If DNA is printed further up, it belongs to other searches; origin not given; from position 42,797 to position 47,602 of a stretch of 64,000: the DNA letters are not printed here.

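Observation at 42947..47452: Giant Ser/Thr-kinase - NB-ARC (STAND) - TPR protein: candidate novel conflict/defence or signalling system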

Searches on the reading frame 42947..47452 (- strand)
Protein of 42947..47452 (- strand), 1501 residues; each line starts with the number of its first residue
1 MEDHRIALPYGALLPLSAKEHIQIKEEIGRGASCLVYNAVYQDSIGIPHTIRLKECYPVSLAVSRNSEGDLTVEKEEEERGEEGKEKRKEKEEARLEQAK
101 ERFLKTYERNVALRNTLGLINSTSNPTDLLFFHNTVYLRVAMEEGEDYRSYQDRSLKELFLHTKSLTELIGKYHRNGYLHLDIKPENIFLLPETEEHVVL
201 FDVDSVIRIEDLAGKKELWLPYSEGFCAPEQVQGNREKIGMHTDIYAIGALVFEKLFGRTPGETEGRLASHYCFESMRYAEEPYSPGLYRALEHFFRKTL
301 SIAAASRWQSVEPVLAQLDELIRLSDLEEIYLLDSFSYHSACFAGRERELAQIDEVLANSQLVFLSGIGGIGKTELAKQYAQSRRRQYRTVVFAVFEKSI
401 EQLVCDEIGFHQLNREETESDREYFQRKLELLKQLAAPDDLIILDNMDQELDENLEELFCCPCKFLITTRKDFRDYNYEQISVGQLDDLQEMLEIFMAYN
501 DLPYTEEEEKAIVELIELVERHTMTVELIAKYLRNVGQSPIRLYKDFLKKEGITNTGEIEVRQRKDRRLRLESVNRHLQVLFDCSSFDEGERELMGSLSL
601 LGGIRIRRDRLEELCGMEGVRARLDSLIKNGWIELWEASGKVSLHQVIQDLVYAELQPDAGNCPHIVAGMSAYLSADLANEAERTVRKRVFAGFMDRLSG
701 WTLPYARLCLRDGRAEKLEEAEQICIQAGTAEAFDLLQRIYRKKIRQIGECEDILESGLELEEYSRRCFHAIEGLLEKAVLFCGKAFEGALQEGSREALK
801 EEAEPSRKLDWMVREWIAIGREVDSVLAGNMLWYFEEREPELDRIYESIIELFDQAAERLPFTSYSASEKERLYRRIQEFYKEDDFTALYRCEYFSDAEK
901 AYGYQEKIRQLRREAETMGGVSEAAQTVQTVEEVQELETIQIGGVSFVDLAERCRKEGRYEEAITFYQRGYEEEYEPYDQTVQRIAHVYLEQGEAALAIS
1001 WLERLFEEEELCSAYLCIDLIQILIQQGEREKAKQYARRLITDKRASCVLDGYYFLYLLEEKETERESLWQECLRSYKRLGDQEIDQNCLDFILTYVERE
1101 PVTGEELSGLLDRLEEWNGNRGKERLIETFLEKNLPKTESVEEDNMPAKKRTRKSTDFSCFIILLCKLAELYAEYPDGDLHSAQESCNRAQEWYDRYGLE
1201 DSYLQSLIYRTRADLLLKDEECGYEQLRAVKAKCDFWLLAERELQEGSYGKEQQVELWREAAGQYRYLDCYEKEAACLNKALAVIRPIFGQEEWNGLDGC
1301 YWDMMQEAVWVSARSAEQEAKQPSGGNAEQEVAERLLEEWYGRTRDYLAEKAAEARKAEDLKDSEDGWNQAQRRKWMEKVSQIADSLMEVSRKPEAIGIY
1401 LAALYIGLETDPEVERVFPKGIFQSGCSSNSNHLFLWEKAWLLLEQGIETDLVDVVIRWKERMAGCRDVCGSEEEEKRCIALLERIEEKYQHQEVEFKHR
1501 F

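Call 4: search_protein_families(library=pfam, proteins=[window:42947-47452:-], max_evalue=0.1)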
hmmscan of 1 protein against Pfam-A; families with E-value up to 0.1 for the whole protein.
window:42947-47452:- (1501 aa): 18 families
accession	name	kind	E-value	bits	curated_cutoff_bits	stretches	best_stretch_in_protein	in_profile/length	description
PF00069.31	Pkinase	-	5.7e-11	42.8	31.7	1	163-264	104-199/263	Protein kinase domain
PF13191.12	AAA_16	-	1.5e-07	32.5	32.6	1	343-447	2-141/167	AAA ATPase domain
PF13401.12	AAA_22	-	3e-06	28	27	1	361-458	6-104/130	AAA domain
PF00931.28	NB-ARC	-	4.9e-06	26.4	23.5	1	349-471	4-137/248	NB-ARC domain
PF13424.12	TPR_12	-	6.3e-05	23.5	30.1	0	947-972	48-73/77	Tetratricopeptide repeat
PF14559.12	TPR_19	-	0.00013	22.7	25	1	956-1015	3-61/68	Tetratricopeptide repeat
PF01637.24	ATPase_2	-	0.00028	21.2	33.2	1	343-395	1-55/225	ATPase domain predominantly from Archaea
PF20720.3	nSTAND3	-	0.0012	19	27.2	1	351-390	8-48/155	Novel STAND NTPase 3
PF25201.1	nSTAND6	-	0.0019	18.6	27.7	1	345-394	3-53/148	Novel STAND NTPase 6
PF01695.23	IstB_IS21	-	0.0024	17.9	24.1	1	317-404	48-136/238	IstB-like ATP binding protein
PF13181.12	TPR_8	-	0.01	16.4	25.7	0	983-1007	5-29/34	Tetratricopeptide repeat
PF13479.12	AAA_24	-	0.022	15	27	0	363-451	5-77/195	AAA domain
PF13238.12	AAA_18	-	0.034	15.1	29.4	0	363-460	1-94/128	AAA domain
PF13176.12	TPR_7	-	0.034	14.7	27.9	0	950-969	5-24/36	Tetratricopeptide repeat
PF13173.12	AAA_14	-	0.05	14.1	27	0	360-446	2-70/129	AAA domain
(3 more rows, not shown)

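Call 5: search_protein_families(library=padloc, proteins=[window:42947-47452:-], max_evalue=0.1)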
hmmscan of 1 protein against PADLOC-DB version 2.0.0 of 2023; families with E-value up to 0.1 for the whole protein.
window:42947-47452:- (1501 aa): 32 families (the best 25 are shown)
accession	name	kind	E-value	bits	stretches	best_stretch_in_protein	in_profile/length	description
PDLC04042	PD-T4-6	-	5.9e-16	56.9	1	134-323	82-274/292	-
PDLC03920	MkoA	-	2.4e-13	47.3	1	148-325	111-281/1112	-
PDLC04044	PD-T4-6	-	1.4e-12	45.4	1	163-326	144-297/372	-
PDLC04054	PD-T4-6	-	1.9e-12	45.3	1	168-319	122-271/347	-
PDLC04053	PD-T4-6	-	4.7e-12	44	1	166-322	119-272/311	-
PDLC04047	PD-T4-6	-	1.8e-11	41.7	1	164-328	118-279/327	-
PDLC04045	PD-T4-6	-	1.4e-10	38.7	1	164-331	146-308/350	-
PDLC04062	PD-T4-6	-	3.2e-10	37.6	1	146-321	129-293/450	-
PDLC04057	PD-T4-6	-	3.5e-10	37.5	1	165-329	116-278/443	-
PDLC04138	mad6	-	7.4e-10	36.3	1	174-325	170-317/659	mads_6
PDLC04059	PD-T4-6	-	1.8e-09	35.2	1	154-392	107-348/433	-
PDLC04063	PD-T4-6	-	2.5e-09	34.4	1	153-324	115-289/564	-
PDLC04046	PD-T4-6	-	2.6e-09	34.7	1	140-327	95-289/427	-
PDLC04048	PD-T4-6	-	3.2e-09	34.6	1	166-265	120-215/354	-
PDLC04049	PD-T4-6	-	4e-09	33.8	1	162-326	119-287/442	-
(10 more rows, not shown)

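Call 6: search_protein_families(library=ncbifam, proteins=[window:42947-47452:-], max_evalue=0.1)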
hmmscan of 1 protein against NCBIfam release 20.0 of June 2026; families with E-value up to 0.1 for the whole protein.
window:42947-47452:- (1501 aa): 13 families
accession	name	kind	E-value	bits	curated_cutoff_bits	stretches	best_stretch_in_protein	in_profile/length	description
NF040586.1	FxSxx_TPR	equivalog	1.7e-10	40.1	300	1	342-485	7-152/830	FxSxx-COOH system tetratricopeptide repeat protein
NF033483.0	PknB_PASTA_kin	equivalog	2.1e-10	40.2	450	1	169-324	119-271/563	Stk1 family PASTA domain-containing Ser/Thr kinase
NF038150.1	lanthi_synth_IV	equivalog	5.3e-10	38.3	650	1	147-264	289-398/851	class IV lanthionine synthetase LanL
NF047741.1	antiphage_MADS6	equivalog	3e-09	36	460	1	173-323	315-462/612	methylation-associated defense system protein kinase MAD6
NF033442.0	BREX_PglW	equivalog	3.5e-06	25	990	1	155-314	607-762/1391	BREX system serine/threonine kinase PglW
NF038151.1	lanthi_synth_III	equivalog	2.3e-05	23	575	1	147-257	330-424/833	class III lanthionine synthetase LanKC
NF041815.1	Avs4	equivalog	0.0019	15.5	1500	1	346-396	191-241/1579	AVAST type 4 anti-phage nuclease Avs4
TIGR03903.1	TOMM_kin_cyc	equivalog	0.0024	15.7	705.75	1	173-259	95-186/1267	TOMM system kinase/cyclase fusion protein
NF052415.1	T3SS_chap_SctY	equivalog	0.0025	18.3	70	1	958-1041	20-104/106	type III secretion apparatus assembly chaperone SctY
NF052427.1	StpK7MSMEG_1200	equivalog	0.0045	15.5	900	1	173-278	124-228/601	serine/threonine protein kinase StpK7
NF038214.1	IS21_help_AAA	equivalog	0.019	14.7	200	0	318-403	47-133/232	IS21-like element helper ATPase IstB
NF006799.0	PRK09302.1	equivalog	0.041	12.4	408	1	362-405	275-318/515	circadian clock protein KaiC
TIGR03724.2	arch_bud32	equivalog_domain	0.083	12.4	125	0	161-203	89-128/193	KEOPS complex kinase/ATPase Bud32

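Call 10: find_homologous_proteins(query=window:42947-47452:-, max_evalue=0.00001)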
Query window:42947-47452:- (1501 aa): 697 proteins with E <= 0.00001 among 8000 candidates; the best 120 are listed.
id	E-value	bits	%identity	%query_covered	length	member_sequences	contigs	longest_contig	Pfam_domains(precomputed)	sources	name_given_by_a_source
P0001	0.0e+0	3391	100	100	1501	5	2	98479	PF00069.32,PF13401.13,PF00931.29,PF13191.13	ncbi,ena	-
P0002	0.0e+0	1274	42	100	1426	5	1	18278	PF00069.32,PF13424.13,PF13176.13,PF13401.13,PF07719.24,PF00931.29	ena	-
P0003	0.0e+0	1259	45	100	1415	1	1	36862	PF14559.13,PF00069.32,PF13176.13,PF13401.13,PF13428.13,PF13181.13,PF07719.24,PF20720.4,PF00931.29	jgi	-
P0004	0.0e+0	1258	44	100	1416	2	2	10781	PF00069.32,PF00515.35,PF13424.13,PF13176.13,PF13401.13,PF07719.24,PF20720.4,PF00931.29,PF13191.13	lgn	-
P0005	0.0e+0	1246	44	100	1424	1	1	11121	PF14559.13,PF00069.32,PF00515.35,PF13176.13,PF13432.13,PF13401.13,PF13428.13,PF13181.13,PF20720.4,PF00931.29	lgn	-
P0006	0.0e+0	1244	42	100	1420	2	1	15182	PF14559.13,PF13424.13,PF07719.24,PF00931.29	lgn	-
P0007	0.0e+0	1232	44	100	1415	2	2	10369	PF14559.13,PF00069.32,PF13424.13,PF13176.13,PF13401.13,PF13428.13,PF00931.29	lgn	-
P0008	0.0e+0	1231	45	100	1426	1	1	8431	PF00069.32,PF13176.13,PF13401.13,PF00931.29,PF13191.13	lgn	-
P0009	0.0e+0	1230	43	100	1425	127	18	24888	PF14559.13,PF00069.32,PF13176.13,PF13401.13,PF13428.13,PF00931.29,PF13191.13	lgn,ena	-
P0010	0.0e+0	1220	42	100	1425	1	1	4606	PF14559.13,PF00069.32,PF13176.13,PF00931.29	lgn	-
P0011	0.0e+0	1218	42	100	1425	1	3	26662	PF14559.13,PF00069.32,PF25068.3,PF00515.35,PF13176.13,PF00931.29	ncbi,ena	-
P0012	0.0e+0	1218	42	100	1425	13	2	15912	PF14559.13,PF00069.32,PF00515.35,PF13424.13,PF13176.13,PF21033.5,PF13428.13,PF13181.13,PF07719.24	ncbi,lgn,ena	-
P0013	0.0e+0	1217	42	100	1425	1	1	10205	PF14559.13,PF00069.32,PF25068.3,PF00515.35,PF13176.13,PF00931.29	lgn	-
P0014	0.0e+0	1215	43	100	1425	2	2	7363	PF14559.13,PF00069.32,PF13401.13,PF13428.13,PF20720.4,PF00931.29,PF13191.13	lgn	-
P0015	0.0e+0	1213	42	100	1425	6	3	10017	PF14559.13,PF00069.32,PF25068.3,PF13176.13,PF13401.13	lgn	-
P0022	0.0e+0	1199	42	100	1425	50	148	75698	PF14559.13,PF00069.32,PF13424.13,PF13176.13,PF13428.13,PF13181.13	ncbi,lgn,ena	-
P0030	0.0e+0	1156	42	100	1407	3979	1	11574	PF00069.32,PF13401.13,PF13181.13,PF20720.4,PF00931.29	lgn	-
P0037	0.0e+0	1121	40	100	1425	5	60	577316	PF00069.32,PF13401.13,PF20720.4,PF00931.29,PF13191.13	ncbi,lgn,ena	-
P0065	3.3e-286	971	34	100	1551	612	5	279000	-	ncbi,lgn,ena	-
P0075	4.8e-268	911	39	87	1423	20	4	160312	PF00069.32,PF00515.35,PF13401.13,PF13191.13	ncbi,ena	-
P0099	1.2e-247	843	34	100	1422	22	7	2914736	PF00069.32,PF13401.13,PF20720.4,PF00931.29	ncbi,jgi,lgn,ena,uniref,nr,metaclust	ncbi:protein kinase domain-containing protein [Lachnoanaerobaculum sp. OBRC5-5]|uniref:protein kinas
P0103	9.9e-246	837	35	100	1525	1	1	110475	PF00069.32,PF00515.35,PF13424.13,PF07719.24,PF00931.29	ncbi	-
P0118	1.4e-234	800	35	87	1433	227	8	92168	PF00069.32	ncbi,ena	-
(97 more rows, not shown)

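Call 11: find_encoding_contigs(protein=P0001, flank=10000, max_places=4)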
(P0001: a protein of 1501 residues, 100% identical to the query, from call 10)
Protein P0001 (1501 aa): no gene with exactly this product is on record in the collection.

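Call 12: list_cluster_members(proteins=[P0001, P0022, P0037, P0099, P0065, P0118, P0075, P0103, P0030, P0009])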
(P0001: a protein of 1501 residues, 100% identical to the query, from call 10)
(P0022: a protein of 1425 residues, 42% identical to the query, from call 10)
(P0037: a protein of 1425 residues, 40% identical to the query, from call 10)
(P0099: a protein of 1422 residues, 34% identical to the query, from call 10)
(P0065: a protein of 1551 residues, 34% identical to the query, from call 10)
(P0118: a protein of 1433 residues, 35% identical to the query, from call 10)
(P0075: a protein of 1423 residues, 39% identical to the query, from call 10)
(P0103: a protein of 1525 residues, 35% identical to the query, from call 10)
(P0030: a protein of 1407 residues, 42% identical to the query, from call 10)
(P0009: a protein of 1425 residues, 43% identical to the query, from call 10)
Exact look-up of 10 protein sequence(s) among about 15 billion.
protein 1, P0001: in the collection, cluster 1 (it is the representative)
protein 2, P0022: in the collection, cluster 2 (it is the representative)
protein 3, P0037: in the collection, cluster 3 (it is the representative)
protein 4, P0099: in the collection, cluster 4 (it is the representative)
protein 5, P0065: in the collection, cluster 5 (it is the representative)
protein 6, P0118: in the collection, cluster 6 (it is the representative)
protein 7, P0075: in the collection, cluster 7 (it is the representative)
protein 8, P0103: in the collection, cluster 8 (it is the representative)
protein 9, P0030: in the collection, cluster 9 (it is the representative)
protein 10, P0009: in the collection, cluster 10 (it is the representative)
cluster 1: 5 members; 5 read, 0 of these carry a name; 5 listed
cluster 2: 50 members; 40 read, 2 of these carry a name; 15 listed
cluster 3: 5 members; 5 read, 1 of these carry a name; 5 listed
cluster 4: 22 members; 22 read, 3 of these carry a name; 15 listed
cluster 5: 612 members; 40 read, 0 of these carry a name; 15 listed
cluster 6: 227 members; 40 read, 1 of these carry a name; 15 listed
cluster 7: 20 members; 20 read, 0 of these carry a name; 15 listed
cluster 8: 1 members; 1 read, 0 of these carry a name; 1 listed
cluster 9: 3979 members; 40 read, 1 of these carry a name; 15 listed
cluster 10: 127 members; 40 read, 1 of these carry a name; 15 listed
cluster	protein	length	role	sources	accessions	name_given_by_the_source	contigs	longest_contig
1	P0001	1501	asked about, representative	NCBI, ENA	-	-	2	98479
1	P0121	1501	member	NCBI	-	-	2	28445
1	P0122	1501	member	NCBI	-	-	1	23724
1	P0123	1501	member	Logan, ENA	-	-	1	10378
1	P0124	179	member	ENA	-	-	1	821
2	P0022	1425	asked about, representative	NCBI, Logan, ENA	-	-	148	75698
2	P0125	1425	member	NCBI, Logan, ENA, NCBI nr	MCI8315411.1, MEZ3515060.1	MAG: tetratricopeptide repeat protein [Lachnospiraceae bacterium] | tetratricopeptide repeat protein [Lachnospiraceae bacterium]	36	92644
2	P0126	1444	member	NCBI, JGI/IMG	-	serine/threonine protein kinase/tetratricopeptide (TPR) repeat protein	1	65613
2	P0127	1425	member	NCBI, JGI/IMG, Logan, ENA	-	-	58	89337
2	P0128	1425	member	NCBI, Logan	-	-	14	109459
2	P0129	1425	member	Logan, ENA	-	-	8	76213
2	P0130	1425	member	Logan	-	-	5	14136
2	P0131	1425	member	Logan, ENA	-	-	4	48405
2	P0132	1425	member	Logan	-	-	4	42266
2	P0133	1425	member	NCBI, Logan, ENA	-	-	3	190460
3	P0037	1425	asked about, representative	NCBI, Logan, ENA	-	-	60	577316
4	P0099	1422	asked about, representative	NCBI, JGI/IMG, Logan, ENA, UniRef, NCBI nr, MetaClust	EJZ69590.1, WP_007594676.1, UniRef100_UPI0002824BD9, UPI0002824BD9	protein kinase domain-containing protein [Lachnoanaerobaculum sp. OBRC5-5] | protein kinase domain-containing protein n=1 Tax=Lachnoanaerobaculum sp. OBRC5-5 ... | NB-ARC domain-containing protein [Lachnoanaerobaculum sp. OBRC5-5]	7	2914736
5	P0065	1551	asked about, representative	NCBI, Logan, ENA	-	-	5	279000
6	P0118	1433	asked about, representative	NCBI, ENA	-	-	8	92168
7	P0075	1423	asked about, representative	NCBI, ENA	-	-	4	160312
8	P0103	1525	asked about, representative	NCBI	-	-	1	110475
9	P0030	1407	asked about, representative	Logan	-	-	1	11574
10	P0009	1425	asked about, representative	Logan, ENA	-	-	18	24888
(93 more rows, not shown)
